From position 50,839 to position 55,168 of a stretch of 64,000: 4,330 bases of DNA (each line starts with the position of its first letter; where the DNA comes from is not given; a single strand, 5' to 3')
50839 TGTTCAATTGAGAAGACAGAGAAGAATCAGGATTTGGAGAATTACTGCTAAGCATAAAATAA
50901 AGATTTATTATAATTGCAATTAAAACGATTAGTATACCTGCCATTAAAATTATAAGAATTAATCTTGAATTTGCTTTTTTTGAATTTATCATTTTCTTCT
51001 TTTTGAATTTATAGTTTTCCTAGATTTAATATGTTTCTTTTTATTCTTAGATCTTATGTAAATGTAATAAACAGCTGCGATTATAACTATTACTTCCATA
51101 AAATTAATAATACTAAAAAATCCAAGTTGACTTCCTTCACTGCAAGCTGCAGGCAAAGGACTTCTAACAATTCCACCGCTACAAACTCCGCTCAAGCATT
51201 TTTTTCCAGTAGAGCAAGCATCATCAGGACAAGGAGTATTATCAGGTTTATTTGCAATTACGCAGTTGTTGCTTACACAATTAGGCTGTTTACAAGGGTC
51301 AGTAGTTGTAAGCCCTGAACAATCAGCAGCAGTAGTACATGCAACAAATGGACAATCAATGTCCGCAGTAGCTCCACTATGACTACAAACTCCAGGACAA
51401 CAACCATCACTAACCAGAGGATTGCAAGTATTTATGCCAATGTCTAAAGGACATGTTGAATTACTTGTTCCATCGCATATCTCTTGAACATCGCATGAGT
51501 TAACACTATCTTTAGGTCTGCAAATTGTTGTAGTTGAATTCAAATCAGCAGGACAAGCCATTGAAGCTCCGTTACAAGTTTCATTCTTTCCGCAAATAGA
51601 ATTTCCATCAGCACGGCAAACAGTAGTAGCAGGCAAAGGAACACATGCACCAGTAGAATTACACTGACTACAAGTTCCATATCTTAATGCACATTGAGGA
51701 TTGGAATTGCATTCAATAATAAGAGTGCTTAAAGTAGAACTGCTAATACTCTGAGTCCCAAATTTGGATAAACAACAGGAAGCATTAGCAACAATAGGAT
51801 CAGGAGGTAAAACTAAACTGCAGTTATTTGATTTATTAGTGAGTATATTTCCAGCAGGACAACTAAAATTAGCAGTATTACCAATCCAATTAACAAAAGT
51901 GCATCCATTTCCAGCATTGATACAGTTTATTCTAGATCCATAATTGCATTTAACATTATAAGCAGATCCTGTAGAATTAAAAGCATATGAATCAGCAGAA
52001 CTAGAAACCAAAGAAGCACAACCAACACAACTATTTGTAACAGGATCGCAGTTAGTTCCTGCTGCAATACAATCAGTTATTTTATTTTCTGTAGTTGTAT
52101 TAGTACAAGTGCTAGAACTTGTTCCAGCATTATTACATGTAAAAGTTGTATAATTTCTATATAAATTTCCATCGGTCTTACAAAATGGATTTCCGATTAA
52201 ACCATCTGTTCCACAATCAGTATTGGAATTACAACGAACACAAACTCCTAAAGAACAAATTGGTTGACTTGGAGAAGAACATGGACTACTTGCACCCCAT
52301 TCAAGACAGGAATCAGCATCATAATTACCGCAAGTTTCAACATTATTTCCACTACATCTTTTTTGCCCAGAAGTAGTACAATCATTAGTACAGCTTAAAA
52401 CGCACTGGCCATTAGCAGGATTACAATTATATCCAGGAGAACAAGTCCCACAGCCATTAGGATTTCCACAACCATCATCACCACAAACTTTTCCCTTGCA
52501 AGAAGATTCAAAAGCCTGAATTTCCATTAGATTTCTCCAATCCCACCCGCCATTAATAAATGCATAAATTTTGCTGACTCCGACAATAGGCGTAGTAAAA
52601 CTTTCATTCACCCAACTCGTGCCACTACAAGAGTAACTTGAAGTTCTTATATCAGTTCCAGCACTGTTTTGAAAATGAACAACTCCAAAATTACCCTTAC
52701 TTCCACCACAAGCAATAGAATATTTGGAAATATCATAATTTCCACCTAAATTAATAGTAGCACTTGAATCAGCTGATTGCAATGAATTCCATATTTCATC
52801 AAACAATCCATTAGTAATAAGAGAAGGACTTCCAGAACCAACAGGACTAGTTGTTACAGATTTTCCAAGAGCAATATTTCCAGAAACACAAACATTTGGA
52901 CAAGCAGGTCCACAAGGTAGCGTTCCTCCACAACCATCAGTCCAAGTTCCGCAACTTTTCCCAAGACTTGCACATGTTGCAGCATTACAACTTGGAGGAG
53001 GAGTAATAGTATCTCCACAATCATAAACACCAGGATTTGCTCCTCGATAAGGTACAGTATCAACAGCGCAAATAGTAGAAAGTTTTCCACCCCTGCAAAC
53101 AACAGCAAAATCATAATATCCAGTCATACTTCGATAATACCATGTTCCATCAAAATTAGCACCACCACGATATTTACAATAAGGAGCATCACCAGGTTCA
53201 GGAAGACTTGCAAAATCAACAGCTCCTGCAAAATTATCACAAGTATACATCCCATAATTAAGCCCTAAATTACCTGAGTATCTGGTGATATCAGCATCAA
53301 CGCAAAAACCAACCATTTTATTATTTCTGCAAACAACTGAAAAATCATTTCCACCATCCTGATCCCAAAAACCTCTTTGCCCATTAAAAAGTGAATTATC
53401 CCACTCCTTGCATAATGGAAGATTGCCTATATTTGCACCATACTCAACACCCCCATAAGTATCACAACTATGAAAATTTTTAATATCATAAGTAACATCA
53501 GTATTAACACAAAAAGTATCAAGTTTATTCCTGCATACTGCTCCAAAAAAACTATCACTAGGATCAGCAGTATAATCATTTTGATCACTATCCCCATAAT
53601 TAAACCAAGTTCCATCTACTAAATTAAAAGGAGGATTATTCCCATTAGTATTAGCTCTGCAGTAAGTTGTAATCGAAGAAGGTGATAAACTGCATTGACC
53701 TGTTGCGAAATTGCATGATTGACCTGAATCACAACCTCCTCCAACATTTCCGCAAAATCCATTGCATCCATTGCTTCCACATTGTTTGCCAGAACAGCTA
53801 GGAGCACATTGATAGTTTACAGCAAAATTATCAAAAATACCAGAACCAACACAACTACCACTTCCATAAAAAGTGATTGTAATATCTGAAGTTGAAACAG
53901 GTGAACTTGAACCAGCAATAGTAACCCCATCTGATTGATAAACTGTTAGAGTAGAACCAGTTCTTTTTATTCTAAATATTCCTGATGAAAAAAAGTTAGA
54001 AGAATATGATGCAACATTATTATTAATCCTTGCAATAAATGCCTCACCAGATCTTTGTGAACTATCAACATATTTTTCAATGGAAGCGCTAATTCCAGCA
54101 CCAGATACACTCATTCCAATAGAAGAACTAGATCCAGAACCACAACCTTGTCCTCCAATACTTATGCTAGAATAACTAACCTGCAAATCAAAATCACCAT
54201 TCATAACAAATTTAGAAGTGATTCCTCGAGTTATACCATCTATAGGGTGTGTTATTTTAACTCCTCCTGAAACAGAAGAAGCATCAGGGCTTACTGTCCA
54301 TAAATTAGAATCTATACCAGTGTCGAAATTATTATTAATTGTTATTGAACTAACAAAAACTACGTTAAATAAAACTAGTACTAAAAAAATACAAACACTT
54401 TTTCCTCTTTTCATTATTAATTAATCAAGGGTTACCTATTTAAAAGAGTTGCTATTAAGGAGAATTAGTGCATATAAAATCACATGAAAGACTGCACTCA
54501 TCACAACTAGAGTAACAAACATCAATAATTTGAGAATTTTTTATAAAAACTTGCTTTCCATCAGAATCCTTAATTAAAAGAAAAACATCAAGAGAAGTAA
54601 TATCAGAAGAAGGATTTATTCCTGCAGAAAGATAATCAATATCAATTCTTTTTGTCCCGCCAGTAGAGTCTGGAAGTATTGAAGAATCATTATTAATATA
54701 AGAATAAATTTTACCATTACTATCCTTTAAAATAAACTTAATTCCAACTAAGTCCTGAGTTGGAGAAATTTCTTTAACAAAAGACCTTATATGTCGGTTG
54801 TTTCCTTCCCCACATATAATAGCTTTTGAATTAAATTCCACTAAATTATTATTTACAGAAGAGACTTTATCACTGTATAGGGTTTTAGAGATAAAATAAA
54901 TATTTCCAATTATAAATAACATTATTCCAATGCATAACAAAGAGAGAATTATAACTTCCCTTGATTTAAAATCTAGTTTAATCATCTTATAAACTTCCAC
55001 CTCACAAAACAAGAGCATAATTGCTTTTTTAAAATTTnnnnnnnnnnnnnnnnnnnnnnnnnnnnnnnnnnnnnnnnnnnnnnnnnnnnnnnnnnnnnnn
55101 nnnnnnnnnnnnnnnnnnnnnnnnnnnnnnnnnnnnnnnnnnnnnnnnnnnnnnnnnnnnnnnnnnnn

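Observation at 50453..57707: Tandemly duplicated two-gene cassette: variable-head Cys-rich discoidin surface protein plus a small membrane protein with a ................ tail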

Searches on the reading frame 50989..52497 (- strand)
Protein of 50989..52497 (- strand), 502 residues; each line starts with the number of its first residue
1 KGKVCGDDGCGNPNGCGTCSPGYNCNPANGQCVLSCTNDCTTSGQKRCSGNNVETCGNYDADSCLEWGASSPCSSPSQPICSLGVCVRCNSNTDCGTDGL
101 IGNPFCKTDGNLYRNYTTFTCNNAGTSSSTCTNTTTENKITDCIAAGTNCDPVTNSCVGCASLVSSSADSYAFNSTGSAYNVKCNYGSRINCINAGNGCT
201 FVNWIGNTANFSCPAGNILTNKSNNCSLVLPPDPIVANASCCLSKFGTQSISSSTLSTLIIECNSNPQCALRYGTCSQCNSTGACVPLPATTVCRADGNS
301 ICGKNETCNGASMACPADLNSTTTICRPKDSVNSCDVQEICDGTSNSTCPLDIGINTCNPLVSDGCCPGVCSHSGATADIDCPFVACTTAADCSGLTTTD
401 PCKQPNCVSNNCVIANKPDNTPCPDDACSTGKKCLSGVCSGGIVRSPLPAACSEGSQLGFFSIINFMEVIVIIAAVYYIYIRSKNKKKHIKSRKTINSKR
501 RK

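Call 74: search_protein_families(library=pfam, proteins=[window:50989-52497:-], max_evalue=5)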
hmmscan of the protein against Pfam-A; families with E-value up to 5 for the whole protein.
window:50989-52497:- (502 aa): 3 families
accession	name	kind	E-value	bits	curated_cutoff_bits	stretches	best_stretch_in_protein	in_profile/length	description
PF00200.28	Disintegrin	-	0.0073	17.5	35.1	2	321-351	47-74/75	Disintegrin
PF12822.12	ECF_trnsprt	-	0.099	13.1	30.7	1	436-489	45-99/169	ECF transporter, substrate-specific component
PF06024.17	Orf78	-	0.14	12.9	29.4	1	460-492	65-97/101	Orf78 (ac78)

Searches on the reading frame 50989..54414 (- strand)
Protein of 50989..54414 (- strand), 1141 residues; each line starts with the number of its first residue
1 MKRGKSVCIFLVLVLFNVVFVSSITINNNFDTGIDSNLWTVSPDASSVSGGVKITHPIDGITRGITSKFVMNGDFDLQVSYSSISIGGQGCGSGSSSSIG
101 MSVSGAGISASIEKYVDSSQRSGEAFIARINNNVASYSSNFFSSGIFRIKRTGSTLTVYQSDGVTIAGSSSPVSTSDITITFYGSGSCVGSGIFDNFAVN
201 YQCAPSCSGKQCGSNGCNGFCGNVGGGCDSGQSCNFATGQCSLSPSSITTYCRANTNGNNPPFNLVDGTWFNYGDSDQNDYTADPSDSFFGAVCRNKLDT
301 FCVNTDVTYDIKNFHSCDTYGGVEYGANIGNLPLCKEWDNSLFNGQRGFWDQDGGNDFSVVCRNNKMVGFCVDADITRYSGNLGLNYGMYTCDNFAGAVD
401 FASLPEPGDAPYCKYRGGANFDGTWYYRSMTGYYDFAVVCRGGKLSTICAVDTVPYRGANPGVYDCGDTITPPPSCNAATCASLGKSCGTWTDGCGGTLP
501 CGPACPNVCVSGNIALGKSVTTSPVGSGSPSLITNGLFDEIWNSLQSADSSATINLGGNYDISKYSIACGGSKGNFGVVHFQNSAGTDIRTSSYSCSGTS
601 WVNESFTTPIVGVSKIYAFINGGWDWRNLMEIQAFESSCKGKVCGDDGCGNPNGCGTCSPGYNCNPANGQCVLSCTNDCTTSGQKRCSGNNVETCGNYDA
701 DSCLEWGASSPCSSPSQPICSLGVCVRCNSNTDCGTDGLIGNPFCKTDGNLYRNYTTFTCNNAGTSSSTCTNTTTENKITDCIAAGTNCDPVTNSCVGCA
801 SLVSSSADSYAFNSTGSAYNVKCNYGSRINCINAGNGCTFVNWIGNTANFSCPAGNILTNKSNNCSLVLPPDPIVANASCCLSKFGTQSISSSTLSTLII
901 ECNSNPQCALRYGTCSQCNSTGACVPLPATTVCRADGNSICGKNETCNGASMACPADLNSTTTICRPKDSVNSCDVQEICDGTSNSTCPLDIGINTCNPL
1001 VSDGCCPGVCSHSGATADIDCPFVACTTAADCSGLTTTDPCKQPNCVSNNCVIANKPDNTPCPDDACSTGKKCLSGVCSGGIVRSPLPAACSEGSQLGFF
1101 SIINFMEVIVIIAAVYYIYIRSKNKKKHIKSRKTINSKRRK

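Call 7: search_protein_families(library=pfam, proteins=[window:50989-54414:-], max_evalue=0.1)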
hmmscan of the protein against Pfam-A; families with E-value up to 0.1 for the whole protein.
window:50989-54414:- (1141 aa): 1 family
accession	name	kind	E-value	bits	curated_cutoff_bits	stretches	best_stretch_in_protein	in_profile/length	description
PF00200.28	Disintegrin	-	0.019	16.2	35.1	1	960-990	47-74/75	Disintegrin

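Call 8: search_protein_families(library=ncbifam, proteins=[window:50989-54414:-], max_evalue=0.1)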
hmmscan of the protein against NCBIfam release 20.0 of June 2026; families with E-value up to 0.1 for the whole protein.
window:50989-54414:- (1141 aa): 0 families

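Call 18: search_solved_structures(query=window:50989-54414:-, max_evalue=1)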
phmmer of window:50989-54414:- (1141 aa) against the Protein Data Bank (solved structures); distinct sequences matched with E-value up to 1: 2.
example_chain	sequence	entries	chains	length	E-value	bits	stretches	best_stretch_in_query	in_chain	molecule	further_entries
3u79_A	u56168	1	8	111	0.22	12.5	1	185-269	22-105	Amyloidogenic immunoglobulin light chain protein AL-103 Y32F Y96F, variable domain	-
4a41_A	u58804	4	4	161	0.54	11.2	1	497-578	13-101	ALPHA-N-ACETYLGLUCOSAMINIDASE FAMILY PROTEIN | Alpha-N-acetylglucosaminidase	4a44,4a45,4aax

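Call 49: find_homologous_proteins(query=window:50989-54414:-, max_evalue=0.001)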
Query window:50989-54414:- (1141 aa): 3 proteins with E <= 0.001 among 8000 candidates.
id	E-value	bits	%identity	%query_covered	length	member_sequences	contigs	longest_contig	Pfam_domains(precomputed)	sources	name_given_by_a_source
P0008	0.0e+0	2627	100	100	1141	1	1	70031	-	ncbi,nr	ncbi:Uncharacterised protein [uncultured archaeon]|nr:Uncharacterised protein [uncultured archaeon]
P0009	1.1e-252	860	64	57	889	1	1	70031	-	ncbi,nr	ncbi:Uncharacterised protein [uncultured archaeon]|nr:Uncharacterised protein [uncultured archaeon]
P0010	2.7e-4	37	50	4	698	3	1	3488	PF01270.24,PF24517.3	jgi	jgi:endo-1,4-beta-D-glucanase Y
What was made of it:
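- Tried and rejected: Full-length big2 returned only itself and big1 (call 49).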

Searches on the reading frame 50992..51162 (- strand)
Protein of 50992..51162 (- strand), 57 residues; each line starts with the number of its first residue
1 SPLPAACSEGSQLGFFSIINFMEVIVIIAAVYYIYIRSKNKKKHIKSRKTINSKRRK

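Call 106: search_protein_families(library=ncbifam, proteins=[window:50992-51162:-], max_evalue=10)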
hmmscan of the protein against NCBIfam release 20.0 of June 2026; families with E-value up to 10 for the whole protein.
seq(57 aa): 0 families

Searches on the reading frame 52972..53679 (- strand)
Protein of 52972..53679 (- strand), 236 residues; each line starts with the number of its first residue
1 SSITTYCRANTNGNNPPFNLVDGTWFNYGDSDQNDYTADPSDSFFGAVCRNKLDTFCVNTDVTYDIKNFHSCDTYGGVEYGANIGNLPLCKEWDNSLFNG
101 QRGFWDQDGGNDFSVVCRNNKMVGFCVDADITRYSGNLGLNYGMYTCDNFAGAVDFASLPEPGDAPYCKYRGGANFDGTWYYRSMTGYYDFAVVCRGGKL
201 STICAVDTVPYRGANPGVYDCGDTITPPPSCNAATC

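Call 74: search_protein_families(library=pfam, proteins=[window:52972-53679:-], max_evalue=5)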
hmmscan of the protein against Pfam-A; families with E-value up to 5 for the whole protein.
seq(236 aa): 0 families
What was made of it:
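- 52981..54345 (-): big2 head. It comprises an unassigned β-rich region (aa 24-204), a CG module (aa 205-244), and three 4-Cys repeats of about 75 aa (aa 245-478). No significant Pfam hit (call 74).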

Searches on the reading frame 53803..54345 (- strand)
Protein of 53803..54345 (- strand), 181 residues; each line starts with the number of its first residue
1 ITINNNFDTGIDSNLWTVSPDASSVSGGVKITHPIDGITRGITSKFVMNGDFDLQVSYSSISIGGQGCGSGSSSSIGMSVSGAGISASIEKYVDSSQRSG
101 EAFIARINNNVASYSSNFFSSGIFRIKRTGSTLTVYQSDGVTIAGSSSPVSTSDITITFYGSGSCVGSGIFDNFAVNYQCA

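Call 74: search_protein_families(library=pfam, proteins=[window:53803-54345:-], max_evalue=5)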
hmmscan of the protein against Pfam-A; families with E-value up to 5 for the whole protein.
seq(181 aa): 3 families
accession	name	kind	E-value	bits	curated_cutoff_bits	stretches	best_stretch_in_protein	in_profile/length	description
PF07622.18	DUF1583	-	0.012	15.3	22.9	1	22-81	48-105/256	Protein of unknown function (DUF1583) C domain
PF00352.27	TBP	-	0.083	13.2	22.9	1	108-155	27-74/85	Transcription factor TFIID (or TATA-binding protein, TBP)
PF11858.14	DUF3378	-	0.12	13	27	1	113-146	20-54/76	Domain of unknown function (DUF3378)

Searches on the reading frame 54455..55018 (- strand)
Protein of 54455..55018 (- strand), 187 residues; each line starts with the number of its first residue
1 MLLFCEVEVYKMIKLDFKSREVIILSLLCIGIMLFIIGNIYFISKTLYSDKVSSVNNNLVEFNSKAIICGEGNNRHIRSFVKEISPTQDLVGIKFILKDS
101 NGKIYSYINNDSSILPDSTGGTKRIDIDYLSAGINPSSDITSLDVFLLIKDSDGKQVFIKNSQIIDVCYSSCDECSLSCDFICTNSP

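Call 7: search_protein_families(library=pfam, proteins=[window:54455-55018:-], max_evalue=0.1)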
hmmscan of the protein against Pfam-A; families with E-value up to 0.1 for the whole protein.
window:54455-55018:- (187 aa): 0 families

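Call 8: search_protein_families(library=ncbifam, proteins=[window:54455-55018:-], max_evalue=0.1)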
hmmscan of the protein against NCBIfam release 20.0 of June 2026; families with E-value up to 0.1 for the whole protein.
window:54455-55018:- (187 aa): 0 families

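Call 20: search_protein_representatives(protein=window:54455-54985:-)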
Query: 176 residues. Proteins with E-value up to 0.001 (for the whole library): 4; up to 1e-10: 3; up to 1e-30: 1. The best 4 are listed.
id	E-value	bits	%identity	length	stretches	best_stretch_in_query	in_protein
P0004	1.5e-107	372.7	100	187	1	1-176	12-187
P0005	2.7e-30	121.4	50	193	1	43-175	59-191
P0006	6.3e-20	87.6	40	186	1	7-172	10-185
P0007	3.1e-04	36.6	29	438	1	11-168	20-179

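Call 23: find_encoding_contigs(protein=P0005, flank=10000)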
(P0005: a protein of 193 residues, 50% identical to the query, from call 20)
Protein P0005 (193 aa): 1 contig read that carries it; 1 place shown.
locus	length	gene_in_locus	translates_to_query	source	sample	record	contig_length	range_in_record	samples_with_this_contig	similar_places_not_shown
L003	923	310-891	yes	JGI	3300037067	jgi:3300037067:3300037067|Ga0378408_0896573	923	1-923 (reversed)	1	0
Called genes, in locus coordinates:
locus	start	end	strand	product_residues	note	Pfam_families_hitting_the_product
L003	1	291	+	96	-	?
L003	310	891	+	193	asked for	-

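Call 24: find_encoding_contigs(protein=P0006, flank=10000)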
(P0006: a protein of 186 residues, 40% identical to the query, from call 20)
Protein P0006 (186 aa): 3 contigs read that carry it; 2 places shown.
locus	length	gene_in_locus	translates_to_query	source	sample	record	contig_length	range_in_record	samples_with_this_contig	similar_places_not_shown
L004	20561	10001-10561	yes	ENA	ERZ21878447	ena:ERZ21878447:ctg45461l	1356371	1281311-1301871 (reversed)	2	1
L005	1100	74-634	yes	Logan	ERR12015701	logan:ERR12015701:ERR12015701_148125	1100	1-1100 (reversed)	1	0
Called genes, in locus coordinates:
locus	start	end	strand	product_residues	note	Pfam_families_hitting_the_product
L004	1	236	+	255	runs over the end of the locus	-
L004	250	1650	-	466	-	PF02881:SRP54_N (weak), PF00448:SRP54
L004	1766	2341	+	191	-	PF00300:His_Phos_1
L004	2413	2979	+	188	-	PF22090:Gins51_C (weak)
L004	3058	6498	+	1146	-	PF00200:Disintegrin (faint)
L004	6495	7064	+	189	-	-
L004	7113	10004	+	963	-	PF00200:Disintegrin (weak)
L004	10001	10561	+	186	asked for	-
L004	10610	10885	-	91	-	PF13828:DUF4190 (weak)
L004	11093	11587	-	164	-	PF00334:NDK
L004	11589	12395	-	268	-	PF01015:Ribosomal_S3Ae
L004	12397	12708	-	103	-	-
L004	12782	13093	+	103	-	-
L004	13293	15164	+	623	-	-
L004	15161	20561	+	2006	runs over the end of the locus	-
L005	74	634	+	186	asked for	-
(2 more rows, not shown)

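Call 25: find_encoding_contigs(protein=P0007, flank=10000)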
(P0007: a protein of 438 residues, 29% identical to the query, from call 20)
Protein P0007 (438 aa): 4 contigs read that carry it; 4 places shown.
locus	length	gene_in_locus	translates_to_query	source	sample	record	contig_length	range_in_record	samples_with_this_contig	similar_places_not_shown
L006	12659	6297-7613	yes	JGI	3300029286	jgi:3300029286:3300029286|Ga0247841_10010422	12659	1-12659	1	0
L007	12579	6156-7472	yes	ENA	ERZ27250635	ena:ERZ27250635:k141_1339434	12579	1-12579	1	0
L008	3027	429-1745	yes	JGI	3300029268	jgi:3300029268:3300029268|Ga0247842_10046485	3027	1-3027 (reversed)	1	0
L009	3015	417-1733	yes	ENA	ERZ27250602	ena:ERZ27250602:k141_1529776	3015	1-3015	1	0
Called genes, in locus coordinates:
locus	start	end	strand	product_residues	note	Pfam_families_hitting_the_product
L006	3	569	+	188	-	?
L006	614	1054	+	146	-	-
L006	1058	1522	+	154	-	-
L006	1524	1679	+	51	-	-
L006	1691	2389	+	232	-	-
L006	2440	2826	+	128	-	-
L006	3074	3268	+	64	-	-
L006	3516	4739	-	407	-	PF01751:Toprim (weak), PF13155:Toprim_2, PF13662:Toprim_4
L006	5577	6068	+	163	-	-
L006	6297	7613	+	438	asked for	PF13385:Laminin_G_3, PF22925:TS_C (weak)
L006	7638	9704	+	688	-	PF11617:Cu-binding_MopE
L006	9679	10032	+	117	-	-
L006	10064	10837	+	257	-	PF01261:AP_endonuc_2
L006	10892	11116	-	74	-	PF24434:DUF7557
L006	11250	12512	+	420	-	PF11614:FixG_C (faint)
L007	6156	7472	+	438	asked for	PF13385:Laminin_G_3, PF22925:TS_C (weak)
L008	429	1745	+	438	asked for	PF13385:Laminin_G_3, PF22925:TS_C (weak)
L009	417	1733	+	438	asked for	PF13385:Laminin_G_3, PF22925:TS_C (weak)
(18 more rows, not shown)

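Call 93: search_protein_families(library=pfam, proteins=[L004:3058-6495:+, L004:7113-10001:+], max_evalue=0.05)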
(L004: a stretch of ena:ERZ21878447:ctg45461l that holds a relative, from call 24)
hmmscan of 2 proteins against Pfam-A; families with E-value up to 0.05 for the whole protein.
L004:3058-6495:+ (1146 aa): 1 family
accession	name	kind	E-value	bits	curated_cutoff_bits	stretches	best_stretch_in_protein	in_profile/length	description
PF00200.28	Disintegrin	-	7.6e-13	49.5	35.1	5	733-761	47-75/75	Disintegrin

L004:7113-10001:+ (963 aa): 2 families
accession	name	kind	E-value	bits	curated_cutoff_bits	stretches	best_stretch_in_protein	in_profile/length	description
PF00200.28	Disintegrin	-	7.3e-15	55.9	35.1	5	551-579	47-75/75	Disintegrin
PF00526.23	Dicty_CTDC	-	0.0001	22.5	27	2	645-665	2-23/24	Dictyostelium (slime mold) repeat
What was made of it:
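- Closest known: Disintegrin. Same: The L004 proteins pass Pfam's curated cut-off (call 93).
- Disintegrin Pfam hits above the curated cut-off in the L004 orthologues: 49.5 and 55.9 bits against 35.1 (call 93).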

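Call 94: search_solved_structures(query=L004:7113-10001:+, max_evalue=0.01, show_alignments=2)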
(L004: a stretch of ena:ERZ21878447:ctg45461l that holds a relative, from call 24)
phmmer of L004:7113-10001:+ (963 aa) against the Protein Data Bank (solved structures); distinct sequences matched with E-value up to 0.01: 0.
